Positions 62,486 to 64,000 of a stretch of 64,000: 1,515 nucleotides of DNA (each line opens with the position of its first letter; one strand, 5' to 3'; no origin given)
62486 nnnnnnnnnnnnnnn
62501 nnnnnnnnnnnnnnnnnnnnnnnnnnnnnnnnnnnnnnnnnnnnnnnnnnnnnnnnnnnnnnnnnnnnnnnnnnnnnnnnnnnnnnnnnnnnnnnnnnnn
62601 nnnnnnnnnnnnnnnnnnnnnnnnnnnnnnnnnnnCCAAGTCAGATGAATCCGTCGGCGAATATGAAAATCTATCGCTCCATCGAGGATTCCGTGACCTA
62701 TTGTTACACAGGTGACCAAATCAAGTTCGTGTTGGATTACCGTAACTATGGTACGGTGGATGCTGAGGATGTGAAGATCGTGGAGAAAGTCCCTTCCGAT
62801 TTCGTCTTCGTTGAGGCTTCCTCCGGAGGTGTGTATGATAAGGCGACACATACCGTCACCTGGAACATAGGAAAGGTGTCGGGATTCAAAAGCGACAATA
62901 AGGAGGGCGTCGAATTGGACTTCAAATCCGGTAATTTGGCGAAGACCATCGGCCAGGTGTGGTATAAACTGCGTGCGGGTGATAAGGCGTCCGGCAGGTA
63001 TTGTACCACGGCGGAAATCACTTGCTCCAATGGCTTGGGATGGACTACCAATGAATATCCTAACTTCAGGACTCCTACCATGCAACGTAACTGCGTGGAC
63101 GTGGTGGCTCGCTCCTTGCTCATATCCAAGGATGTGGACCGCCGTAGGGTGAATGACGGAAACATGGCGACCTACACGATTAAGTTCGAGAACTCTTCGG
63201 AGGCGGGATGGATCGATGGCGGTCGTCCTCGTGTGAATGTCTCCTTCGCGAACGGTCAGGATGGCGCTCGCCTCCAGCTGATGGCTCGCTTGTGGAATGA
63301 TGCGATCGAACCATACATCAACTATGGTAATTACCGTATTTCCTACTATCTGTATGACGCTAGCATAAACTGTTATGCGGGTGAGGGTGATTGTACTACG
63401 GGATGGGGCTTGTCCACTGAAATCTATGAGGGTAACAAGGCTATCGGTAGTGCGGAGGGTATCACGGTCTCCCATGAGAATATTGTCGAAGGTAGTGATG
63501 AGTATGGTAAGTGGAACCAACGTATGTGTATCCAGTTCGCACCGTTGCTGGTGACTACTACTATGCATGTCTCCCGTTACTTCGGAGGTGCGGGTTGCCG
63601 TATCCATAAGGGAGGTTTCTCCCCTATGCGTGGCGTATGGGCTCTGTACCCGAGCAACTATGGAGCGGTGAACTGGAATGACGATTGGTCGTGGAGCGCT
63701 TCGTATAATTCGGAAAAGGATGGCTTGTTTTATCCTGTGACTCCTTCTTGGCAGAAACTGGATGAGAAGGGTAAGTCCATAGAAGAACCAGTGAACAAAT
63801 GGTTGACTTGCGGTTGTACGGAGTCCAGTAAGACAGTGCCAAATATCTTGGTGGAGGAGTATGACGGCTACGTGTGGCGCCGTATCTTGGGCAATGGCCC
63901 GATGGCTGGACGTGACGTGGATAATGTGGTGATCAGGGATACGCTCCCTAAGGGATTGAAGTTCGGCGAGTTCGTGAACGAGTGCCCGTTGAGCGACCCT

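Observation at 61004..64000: Real plus-strand gene missing from the ORF track; the listed 778-aa minus-strand ORF is its shadow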

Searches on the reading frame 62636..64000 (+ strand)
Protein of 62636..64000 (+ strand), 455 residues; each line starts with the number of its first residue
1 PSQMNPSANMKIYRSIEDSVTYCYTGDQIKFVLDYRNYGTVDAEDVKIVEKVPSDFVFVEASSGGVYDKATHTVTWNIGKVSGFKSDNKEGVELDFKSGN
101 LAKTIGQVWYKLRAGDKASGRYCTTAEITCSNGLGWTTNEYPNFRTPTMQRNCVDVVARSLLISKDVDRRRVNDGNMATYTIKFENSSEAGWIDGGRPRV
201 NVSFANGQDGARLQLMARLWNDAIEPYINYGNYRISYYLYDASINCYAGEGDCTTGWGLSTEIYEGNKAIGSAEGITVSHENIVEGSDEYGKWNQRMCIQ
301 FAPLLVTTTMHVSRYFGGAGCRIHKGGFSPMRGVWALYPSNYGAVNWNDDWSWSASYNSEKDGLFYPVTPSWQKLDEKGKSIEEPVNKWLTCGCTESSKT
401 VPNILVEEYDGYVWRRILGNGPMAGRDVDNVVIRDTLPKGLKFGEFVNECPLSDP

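Call 67: predict_structure(alignment_id=A3)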
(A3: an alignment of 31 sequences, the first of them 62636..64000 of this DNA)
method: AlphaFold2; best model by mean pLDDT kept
length: 455 residues; sequences in the alignment: 31
mean_pLDDT: 84.6   pTM: 0.79
mean pLDDT of the five models: 84.6, 84.4, 83.9, 83.0, 81.1
residues with pLDDT >= 90: 216; 70-90: 165; 50-70: 65; < 50: 9
segments of 3 or more residues with pLDDT < 50: 1-3
pLDDT, mean of each block of 10 residues (from residue 1): 73 86 89 91 95 93 96 96 72 59 88 91 91 85 55 80 84 86 72 83 94 95 82 95 90 91 77 82 89 94 87 70 66 94 92 95 95 86 92 89 94 89 63 80 79 51
secondary structure, 60 per line:
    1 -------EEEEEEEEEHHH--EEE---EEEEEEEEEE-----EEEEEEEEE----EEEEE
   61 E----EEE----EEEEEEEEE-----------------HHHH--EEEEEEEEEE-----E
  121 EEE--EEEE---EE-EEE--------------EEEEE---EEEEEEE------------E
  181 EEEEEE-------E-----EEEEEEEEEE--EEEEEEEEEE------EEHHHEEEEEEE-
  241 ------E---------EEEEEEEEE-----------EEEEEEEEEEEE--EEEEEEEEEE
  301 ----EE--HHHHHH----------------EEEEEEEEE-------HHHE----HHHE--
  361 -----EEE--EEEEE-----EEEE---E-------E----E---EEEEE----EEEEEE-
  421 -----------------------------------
elements in order: E8-16 E22-24 E28-37 E43-51 E56-61 E66-68 E73-81 H99-102 E105-114 E120-123 E126-129 E136-138 E153-157 E161-167 E180-186 E200-209 E212-221 E233-239 E257-265 E277-288 E291-300 H309-314 E331-339 E366-368 E371-375 E381-384 E405-409 E414-419

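Call 70: fold_search(model_id=the predicted structure, library=pdb)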
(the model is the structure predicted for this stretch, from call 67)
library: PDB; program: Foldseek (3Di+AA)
matches with E <= 10: 1605; with E <= 0.001: 46
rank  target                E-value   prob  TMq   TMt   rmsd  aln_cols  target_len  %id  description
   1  1jv2_A                1.0e-06  1.00  0.22  0.12  22.2       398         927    9  CRYSTAL STRUCTURE OF THE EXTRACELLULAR SEGMENT OF INTEGRIN ALPHAVBETA3 (released 2001-10-17)
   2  8xei_A                1.2e-06  1.00  0.24  0.13  20.8       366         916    8  Cryo-EM structure of integrin ITGAV/ITGB3 complex, conformation 1 (released 2024-12-18)
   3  6avu_A                1.3e-06  1.00  0.23  0.12  20.7       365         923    9  Human alpha-V beta-3 Integrin (open conformation) in complex with the therapeutic antibody LM609 (released 2017-11-01)
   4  8xen_A                2.4e-06  1.00  0.24  0.12  21.5       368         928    8  Cryo-EM structure of integrin ITGAV/ITGB3 complex, conformation 4 (released 2024-12-18)
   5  3fcs_A                3.4e-06  1.00  0.21  0.11  18.7       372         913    9  Structure of complete ectodomain of integrin aIIBb3 (released 2009-01-20)
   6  4g1m_A                4.7e-06  1.00  0.23  0.12  20.7       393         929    8  Re-refinement of alpha V beta 3 structure (released 2012-12-12)
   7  4g1e_A                5.7e-06  1.00  0.22  0.11  20.1       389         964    7  Crystal structure of integrin alpha V beta 3 with coil-coiled tag. (released 2012-12-12)
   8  4mmx_A                7.0e-06  1.00  0.22  0.12  21.3       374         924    9  Integrin AlphaVBeta3 ectodomain bound to the tenth domain of Fibronectin (released 2014-03-26)
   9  8beg_B                7.8e-06  1.00  0.21  0.15  17.4       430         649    9  Structure of Ig-like domains from PrgB (released 2022-11-30)
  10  8xez_A                9.1e-06  1.00  0.23  0.12  21.7       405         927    8  Cryo-EM structure of integrin ITGAV/ITGB3 complex, conformation 5 (released 2024-12-18)
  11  6avq_A                1.2e-05  1.00  0.24  0.12  20.7       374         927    9  The Therapeutic Antibody LM609 Selectively Inhibits Ligand Binding to Human alpha-V beta-3 Integrin via Steric Hindran (released 2017-11-01)
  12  8t2v_A                1.2e-05  1.00  0.21  0.10  18.6       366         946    8  Cryo-EM Structures of Full-length Integrin alphaIIbbeta3 in Native Lipids (released 2023-07-26)
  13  6avr_A                1.2e-05  1.00  0.24  0.12  21.0       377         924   10  Human alpha-V beta-3 Integrin (intermediate conformation) in complex with the therapeutic antibody LM609 (released 2017-11-01)
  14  8gce_A                1.3e-05  1.00  0.20  0.11  19.4       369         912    9  The Extracellular Domain of Integrin AlphaIIbBeta3 in Intermediate State (released 2024-03-06)
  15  7usl_A                1.4e-05  1.00  0.23  0.13  18.1       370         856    7  Integrin alphaM/beta2 ectodomain in complex with adenylate cyclase toxin RTX751 and M1F5 Fab (released 2022-08-17)
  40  9ifr                  6.3e-04  1.00  0.20  0.64   5.8       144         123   13  CLIPPER domain from the Gram-negative fibrillar adhesin "B9T28_05395 (released 2025-11-26)
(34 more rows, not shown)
